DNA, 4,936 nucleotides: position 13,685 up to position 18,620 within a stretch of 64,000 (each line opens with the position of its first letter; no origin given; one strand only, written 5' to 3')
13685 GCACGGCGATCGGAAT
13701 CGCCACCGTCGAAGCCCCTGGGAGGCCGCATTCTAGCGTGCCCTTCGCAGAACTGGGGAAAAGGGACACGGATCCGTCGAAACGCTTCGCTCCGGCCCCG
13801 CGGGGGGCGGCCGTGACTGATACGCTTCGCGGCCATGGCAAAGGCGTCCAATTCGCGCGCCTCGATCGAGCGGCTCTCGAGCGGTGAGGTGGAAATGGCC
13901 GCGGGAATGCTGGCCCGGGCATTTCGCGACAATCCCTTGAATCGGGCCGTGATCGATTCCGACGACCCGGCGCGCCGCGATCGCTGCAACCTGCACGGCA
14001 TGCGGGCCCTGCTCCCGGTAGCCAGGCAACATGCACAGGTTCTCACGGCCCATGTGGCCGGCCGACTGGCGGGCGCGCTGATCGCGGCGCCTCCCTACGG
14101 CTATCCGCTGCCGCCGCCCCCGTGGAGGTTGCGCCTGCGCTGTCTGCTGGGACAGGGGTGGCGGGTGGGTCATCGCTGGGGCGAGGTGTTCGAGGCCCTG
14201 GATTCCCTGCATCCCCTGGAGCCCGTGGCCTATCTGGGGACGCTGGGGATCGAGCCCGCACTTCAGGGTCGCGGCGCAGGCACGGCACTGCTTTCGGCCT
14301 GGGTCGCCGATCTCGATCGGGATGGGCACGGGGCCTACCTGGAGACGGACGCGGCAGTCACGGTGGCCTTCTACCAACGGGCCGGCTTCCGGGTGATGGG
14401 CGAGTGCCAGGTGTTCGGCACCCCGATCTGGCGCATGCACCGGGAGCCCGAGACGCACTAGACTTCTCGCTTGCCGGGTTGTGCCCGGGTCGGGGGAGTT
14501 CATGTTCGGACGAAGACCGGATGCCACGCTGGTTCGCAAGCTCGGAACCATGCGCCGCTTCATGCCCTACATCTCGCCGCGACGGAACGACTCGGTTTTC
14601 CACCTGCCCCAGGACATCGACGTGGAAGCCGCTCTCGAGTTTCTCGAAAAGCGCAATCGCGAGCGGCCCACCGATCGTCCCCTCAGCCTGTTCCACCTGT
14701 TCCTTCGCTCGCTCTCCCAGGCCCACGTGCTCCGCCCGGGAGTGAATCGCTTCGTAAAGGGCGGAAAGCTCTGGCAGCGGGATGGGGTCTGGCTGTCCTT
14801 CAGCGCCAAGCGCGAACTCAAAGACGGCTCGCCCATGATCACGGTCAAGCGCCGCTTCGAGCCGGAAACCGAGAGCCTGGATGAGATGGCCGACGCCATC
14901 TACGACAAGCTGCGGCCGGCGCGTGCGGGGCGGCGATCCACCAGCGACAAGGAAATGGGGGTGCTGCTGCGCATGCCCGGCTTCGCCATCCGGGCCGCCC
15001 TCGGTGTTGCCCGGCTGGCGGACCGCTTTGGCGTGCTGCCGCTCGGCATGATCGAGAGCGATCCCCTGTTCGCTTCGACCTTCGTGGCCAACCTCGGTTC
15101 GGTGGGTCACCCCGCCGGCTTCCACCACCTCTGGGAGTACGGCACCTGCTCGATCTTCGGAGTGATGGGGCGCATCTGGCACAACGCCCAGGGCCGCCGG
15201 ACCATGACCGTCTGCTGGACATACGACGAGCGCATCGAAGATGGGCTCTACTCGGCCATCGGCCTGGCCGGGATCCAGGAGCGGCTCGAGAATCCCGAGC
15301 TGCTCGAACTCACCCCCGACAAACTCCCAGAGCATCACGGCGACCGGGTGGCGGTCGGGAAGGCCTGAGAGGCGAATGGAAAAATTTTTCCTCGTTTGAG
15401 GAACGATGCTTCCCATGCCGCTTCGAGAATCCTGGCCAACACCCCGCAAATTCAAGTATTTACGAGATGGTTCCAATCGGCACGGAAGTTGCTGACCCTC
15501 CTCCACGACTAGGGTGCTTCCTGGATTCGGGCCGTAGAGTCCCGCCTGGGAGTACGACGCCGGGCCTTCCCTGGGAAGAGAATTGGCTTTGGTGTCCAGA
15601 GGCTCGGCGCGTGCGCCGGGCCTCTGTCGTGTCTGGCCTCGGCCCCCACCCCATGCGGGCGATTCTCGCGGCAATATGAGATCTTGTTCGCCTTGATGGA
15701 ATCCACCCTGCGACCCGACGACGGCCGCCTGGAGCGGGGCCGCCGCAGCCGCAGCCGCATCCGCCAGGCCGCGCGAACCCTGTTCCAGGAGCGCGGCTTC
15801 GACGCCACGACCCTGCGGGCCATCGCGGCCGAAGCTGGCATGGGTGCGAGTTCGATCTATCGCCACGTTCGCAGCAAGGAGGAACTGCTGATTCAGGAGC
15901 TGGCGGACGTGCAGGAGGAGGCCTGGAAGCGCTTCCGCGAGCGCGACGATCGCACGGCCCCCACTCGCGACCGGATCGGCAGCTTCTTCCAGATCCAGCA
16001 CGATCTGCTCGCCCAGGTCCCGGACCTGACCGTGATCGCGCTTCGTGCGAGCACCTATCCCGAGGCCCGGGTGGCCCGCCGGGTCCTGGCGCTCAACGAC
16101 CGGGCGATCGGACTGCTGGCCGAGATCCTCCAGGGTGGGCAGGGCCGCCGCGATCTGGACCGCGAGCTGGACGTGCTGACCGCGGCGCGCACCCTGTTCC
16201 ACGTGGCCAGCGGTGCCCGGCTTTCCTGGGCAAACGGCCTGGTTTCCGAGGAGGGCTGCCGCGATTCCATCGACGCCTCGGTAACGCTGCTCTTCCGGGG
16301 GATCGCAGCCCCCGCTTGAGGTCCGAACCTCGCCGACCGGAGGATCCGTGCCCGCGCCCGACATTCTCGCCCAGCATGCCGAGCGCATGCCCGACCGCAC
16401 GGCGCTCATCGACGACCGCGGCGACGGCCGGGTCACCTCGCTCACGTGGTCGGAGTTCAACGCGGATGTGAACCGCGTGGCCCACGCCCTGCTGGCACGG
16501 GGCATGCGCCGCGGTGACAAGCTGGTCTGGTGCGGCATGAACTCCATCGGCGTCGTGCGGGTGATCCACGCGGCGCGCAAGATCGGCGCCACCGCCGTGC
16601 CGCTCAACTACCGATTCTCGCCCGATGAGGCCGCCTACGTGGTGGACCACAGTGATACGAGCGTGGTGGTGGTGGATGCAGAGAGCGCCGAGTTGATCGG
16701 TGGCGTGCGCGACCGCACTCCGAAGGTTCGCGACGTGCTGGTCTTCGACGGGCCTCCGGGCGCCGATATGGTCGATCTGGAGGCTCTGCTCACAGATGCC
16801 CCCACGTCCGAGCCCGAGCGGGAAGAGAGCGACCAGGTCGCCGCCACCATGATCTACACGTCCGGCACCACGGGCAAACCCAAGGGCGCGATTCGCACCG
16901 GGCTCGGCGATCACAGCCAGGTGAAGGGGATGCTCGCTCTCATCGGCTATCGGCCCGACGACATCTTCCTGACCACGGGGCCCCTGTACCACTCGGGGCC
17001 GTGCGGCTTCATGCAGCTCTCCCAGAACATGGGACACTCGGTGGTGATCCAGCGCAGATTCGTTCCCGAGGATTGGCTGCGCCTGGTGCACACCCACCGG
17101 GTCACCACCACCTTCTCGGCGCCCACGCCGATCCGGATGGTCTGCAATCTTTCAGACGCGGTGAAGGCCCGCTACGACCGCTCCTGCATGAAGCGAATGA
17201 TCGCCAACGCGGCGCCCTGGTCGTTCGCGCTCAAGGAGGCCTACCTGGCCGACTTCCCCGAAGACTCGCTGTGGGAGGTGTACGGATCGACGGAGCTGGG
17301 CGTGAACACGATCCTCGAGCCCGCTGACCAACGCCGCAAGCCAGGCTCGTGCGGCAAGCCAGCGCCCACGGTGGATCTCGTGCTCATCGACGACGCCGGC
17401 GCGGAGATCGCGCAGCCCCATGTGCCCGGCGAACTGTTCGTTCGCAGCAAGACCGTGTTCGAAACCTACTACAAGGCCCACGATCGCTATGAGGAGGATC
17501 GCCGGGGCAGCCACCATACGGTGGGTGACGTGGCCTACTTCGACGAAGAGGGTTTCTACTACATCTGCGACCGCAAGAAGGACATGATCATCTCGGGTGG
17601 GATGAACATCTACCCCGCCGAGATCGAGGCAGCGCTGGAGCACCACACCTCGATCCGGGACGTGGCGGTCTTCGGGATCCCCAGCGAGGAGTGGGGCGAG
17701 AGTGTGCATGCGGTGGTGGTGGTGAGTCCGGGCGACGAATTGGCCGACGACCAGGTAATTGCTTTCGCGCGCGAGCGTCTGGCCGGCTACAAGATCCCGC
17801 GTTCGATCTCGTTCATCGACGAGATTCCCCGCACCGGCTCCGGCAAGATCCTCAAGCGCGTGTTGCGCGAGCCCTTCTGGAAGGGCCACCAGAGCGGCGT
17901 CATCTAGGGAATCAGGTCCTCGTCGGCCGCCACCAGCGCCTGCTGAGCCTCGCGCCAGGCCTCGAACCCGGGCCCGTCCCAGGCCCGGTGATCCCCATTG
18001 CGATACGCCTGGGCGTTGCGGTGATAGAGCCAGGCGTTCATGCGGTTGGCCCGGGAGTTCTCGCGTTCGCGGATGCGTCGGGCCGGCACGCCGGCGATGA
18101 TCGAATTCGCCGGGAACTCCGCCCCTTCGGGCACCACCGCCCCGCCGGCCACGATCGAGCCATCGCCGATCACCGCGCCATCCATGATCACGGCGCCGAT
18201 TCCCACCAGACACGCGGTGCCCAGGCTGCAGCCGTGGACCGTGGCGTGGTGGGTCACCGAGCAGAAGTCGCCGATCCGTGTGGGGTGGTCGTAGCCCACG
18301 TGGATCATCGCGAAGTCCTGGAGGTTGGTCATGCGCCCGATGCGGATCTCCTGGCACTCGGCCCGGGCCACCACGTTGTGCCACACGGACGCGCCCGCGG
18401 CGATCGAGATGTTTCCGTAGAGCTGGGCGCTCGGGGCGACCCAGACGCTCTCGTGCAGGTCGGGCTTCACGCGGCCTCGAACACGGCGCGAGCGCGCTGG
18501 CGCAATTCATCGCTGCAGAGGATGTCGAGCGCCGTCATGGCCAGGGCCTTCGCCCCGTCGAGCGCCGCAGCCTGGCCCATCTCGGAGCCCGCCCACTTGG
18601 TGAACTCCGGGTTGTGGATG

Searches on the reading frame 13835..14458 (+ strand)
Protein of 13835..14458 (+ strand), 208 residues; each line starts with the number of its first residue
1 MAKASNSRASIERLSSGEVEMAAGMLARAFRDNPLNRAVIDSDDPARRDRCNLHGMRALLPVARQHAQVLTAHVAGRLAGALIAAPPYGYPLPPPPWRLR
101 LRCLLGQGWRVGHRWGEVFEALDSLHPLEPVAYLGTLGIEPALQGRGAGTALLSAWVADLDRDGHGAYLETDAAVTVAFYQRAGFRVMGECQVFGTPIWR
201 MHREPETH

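Call 59: search_protein_families(library=pfam, proteins=[window:13835-14458:+], max_evalue=0.0001)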
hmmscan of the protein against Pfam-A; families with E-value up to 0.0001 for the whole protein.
window:13835-14458:+ (208 aa): 3 families
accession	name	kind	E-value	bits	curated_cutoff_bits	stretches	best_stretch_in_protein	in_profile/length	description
PF13508.13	Acetyltransf_7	-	1.3e-06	29.2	27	1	131-186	29-83/84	Acetyltransferase (GNAT) domain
PF00583.31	Acetyltransf_1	-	1.5e-06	29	20.7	1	129-185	57-116/116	Acetyltransferase (GNAT) family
PF13673.13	Acetyltransf_10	-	2.7e-06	27.8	23.6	1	133-194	53-116/128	Acetyltransferase (GNAT) domain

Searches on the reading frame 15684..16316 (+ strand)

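Call 59: search_protein_families(library=pfam, proteins=[window:15684-16316:+], max_evalue=0.0001)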
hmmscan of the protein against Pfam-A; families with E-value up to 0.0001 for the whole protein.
window:15684-16316:+ (211 aa): 1 family
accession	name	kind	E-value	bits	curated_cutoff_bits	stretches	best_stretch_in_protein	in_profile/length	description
PF00440.29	TetR_N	-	1e-16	60.9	24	1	26-70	1-45/47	Bacterial regulatory proteins, tetR family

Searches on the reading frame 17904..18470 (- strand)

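Call 59: search_protein_families(library=pfam, proteins=[window:17904-18470:-], max_evalue=0.0001)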
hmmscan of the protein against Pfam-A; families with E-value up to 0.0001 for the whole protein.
window:17904-18470:- (188 aa): 1 family
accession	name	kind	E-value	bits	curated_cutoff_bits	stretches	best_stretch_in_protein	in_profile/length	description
PF00132.30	Hexapep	-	4.3e-12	45.6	27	1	80-113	1-34/36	Bacterial transferase hexapeptide (six repeats)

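Call 61: search_protein_families(library=ncbifam, proteins=[window:17904-18470:-], max_evalue=0.001)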
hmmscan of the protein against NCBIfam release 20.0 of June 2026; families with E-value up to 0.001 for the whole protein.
window:17904-18470:- (188 aa): 28 families (the best 25 are shown)
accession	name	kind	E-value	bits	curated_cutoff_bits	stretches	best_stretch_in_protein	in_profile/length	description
NF050158.1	CarbAnhydGPos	equivalog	1.8e-35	122.2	250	1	2-158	9-167/172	gamma carbonic anhydrase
TIGR02287.1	PaaY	equivalog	3.6e-26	92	319.6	1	2-138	8-144/192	phenylacetic acid degradation protein PaaY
NF010150.1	PRK13627.1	equivalog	1.4e-22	80.4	305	1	3-156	11-166/196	carnitine operon protein CaiE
TIGR03570.1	NeuD_NnaD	subfamily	1.6e-15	57.2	160.8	1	11-131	90-202/202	NeuD/PglB/VioB family sugar acetyltransferase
TIGR03532.1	DapD_Ac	equivalog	1.6e-10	41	231.75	1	75-142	155-220/231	2,3,4,5-tetrahydropyridine-2,6-dicarboxylate N-acetyltransferase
TIGR03308.1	phn_thr-fam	hypoth_equivalog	3.8e-10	40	201.65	1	79-146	107-173/204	phosphonate metabolim protein, transferase hexapeptide repeat family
NF007240.0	PRK09677.1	equivalog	1.1e-08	34.8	243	1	69-139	119-187/192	putative lipopolysaccharide biosynthesis O-acetyl transferase WbbJ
NF053794.1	beta_CO2some_M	equivalog_domain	1.9e-08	33.9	550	1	2-114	19-142/320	beta-carboxysome scaffolding protein CcmM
NF040597.1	carb_anhyd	equivalog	4.2e-07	29.7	380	0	2-57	60-116/248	carbonic anhydrase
NF058585.1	HptprglPActTf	PfamEq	2e-06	27.5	300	1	81-143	107-167/172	heptaprenylglyceryl phosphate O-acetyltransferase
NF002060.0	PRK00892.1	subfamily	2.9e-06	26.6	207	1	36-145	222-327/345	UDP-3-O-(3-hydroxymyristoyl)glucosamine N-acyltransferase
NF033468.1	stregram_VatI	exception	3.9e-06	26.8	415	1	83-138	115-168/208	streptogramin A O-acetyltransferase Vat(I)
NF000311.1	Vat_ABCDEFH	equivalog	4.7e-06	26.3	300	1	83-139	113-167/201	Vat family streptogramin A O-acetyltransferase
NF007076.0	PRK09527.1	equivalog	4.9e-06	26.1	347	1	81-138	132-187/203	galactoside O-acetyltransferase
NF041874.1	EPS_EpsC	equivalog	8.3e-06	25.6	150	0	64-136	88-167/168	serine O-acetyltransferase EpsC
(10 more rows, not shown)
